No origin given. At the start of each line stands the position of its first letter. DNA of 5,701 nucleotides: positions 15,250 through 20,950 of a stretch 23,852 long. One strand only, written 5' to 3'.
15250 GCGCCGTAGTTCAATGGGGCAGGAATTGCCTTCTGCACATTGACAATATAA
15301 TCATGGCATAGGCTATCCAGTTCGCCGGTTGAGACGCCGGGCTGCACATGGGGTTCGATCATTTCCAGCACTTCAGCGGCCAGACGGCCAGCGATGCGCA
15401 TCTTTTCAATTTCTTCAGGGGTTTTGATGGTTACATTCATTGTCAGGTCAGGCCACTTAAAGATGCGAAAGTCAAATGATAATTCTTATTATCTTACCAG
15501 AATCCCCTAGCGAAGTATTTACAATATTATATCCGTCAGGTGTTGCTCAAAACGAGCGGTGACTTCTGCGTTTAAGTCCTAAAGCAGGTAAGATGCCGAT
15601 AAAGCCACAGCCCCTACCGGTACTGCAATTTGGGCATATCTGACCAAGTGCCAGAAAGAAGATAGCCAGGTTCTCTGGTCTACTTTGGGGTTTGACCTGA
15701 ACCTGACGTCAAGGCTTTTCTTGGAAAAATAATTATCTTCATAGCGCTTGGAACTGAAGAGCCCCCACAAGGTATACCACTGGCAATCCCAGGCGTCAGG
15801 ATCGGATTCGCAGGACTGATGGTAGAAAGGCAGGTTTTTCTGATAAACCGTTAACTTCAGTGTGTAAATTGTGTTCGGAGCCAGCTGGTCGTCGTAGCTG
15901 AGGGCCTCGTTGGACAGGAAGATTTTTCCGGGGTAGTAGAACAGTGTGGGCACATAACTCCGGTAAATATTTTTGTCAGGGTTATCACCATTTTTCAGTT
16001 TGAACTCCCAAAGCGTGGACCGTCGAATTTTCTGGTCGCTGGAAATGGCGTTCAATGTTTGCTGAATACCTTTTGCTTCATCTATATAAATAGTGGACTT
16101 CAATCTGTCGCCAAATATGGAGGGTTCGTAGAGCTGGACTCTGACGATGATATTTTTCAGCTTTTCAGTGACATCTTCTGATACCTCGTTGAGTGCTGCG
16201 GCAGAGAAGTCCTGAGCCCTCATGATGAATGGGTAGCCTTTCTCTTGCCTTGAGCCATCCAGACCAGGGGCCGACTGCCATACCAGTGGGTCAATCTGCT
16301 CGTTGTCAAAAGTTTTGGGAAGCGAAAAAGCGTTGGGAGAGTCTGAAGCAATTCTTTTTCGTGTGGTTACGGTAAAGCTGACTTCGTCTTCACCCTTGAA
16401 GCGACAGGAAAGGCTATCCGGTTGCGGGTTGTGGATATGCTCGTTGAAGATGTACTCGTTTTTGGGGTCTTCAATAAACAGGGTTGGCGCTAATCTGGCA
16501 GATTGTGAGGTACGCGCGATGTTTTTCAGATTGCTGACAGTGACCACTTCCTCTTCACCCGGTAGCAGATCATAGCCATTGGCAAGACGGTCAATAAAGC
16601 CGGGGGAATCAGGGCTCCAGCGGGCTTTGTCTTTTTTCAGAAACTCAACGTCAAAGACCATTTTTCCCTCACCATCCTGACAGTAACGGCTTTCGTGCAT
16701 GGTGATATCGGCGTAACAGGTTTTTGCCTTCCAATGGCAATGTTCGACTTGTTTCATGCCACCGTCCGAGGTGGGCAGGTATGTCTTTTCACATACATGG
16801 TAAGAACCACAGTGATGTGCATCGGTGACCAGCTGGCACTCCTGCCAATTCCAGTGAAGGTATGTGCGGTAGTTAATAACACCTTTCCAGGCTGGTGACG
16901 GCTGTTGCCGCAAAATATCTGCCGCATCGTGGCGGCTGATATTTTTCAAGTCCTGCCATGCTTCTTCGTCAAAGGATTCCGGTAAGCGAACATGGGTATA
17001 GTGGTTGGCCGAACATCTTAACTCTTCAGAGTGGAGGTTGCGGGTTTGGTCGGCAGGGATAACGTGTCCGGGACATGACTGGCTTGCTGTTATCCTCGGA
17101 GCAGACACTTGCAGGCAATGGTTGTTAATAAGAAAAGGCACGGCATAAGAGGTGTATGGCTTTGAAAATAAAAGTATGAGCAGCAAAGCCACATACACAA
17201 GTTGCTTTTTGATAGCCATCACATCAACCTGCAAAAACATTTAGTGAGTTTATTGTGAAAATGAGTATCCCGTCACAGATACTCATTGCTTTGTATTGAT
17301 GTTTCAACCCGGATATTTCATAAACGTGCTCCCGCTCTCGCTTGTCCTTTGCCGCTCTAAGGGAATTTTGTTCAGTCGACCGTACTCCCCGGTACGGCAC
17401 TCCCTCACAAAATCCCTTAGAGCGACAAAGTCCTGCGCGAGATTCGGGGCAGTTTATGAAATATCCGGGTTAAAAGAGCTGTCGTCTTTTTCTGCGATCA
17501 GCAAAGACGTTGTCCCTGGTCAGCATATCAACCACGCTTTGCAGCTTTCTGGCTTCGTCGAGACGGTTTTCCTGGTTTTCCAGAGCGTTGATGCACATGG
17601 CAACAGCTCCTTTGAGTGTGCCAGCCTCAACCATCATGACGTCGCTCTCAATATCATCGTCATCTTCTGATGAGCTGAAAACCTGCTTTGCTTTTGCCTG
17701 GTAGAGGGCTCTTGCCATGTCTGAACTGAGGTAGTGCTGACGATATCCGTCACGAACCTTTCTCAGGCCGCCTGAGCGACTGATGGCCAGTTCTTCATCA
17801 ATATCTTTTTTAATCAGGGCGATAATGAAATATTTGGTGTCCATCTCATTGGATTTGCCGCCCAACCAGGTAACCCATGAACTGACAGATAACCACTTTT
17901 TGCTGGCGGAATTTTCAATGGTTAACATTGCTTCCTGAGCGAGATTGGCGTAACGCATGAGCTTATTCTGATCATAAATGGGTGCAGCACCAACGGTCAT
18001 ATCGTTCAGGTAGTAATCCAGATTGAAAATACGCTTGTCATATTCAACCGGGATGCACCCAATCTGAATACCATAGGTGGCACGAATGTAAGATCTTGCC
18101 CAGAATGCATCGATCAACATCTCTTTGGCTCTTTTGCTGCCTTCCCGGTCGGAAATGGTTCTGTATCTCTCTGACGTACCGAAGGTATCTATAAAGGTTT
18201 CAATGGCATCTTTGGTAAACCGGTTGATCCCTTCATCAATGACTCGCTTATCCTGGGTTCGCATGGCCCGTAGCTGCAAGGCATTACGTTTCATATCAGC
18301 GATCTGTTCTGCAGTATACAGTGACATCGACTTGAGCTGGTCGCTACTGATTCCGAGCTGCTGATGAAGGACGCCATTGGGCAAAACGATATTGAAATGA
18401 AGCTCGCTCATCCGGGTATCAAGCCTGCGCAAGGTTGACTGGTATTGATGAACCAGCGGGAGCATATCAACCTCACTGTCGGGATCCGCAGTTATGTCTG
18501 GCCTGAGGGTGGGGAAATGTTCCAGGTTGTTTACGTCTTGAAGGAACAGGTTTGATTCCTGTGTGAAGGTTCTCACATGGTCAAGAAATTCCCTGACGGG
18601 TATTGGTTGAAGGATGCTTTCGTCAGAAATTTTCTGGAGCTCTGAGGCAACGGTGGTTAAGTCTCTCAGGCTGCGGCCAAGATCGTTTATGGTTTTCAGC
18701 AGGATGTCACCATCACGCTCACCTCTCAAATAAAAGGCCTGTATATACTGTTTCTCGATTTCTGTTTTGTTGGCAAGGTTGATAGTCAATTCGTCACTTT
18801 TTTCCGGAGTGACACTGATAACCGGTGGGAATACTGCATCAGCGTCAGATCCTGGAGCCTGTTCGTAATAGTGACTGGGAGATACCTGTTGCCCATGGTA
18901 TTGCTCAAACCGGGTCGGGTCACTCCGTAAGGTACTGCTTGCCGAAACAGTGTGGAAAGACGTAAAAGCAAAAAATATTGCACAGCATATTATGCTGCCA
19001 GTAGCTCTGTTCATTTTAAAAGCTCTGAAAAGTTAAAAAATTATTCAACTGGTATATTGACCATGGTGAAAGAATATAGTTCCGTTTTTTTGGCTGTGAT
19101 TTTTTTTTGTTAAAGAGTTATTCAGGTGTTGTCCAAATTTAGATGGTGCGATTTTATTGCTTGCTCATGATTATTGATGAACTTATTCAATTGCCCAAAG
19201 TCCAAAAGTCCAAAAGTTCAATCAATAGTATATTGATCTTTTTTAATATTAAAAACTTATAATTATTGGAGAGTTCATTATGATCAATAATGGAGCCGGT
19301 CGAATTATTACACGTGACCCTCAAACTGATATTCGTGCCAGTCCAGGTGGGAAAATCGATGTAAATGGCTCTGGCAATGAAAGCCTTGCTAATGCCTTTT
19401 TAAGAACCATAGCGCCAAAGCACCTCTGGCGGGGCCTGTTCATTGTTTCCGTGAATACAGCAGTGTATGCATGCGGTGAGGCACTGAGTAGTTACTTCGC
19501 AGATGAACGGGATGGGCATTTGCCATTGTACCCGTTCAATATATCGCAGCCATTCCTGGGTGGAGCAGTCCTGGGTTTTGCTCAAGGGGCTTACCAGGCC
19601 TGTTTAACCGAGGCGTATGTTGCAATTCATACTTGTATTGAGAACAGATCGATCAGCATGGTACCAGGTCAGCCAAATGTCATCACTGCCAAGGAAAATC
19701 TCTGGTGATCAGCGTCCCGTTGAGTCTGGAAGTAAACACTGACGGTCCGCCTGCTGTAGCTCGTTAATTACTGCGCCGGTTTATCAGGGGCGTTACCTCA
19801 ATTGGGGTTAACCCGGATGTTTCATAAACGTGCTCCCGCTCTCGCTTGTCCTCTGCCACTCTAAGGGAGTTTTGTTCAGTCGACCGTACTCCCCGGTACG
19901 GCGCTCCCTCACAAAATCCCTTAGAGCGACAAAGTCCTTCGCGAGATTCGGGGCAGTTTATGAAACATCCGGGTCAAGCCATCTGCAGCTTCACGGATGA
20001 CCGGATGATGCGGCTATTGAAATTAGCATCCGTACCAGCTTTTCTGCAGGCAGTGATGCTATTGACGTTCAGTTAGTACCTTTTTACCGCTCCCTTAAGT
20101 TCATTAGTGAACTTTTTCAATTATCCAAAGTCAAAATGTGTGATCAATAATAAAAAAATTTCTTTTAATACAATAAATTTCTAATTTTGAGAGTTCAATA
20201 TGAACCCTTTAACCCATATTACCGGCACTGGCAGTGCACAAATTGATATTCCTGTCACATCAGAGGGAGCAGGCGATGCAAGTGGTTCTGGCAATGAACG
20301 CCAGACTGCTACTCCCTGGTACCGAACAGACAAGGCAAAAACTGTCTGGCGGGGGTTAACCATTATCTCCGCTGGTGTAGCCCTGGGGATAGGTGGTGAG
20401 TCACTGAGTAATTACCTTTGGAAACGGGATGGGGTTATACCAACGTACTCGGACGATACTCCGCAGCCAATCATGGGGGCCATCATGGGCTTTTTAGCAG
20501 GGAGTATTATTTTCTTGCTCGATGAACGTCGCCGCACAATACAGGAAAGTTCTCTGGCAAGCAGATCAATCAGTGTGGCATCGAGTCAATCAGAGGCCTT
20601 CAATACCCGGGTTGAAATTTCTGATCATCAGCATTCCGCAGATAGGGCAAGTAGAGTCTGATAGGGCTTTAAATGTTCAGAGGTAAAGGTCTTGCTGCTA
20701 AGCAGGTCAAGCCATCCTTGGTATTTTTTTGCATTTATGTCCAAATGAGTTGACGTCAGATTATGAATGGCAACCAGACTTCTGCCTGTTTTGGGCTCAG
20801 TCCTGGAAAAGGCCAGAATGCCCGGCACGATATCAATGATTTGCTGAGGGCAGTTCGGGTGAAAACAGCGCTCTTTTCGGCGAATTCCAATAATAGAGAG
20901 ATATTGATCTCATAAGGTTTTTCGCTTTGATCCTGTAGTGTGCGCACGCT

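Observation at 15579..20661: Orphan island of two exported proteins and two small membrane paralogs, between map and a decayed sugar locus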

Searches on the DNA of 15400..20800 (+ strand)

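Call 4: search_dna_similar(query=window:15400-20800:+, collection=ecoli_genomes, mode=near, max_rows=10)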
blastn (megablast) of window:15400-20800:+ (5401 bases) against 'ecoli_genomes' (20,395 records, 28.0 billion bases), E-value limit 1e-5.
No match.
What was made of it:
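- Closest known: Sigma-E. Different: The family is absent from E. coli (call 4).
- Tried and rejected: No match in E. coli genomes (call 4).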
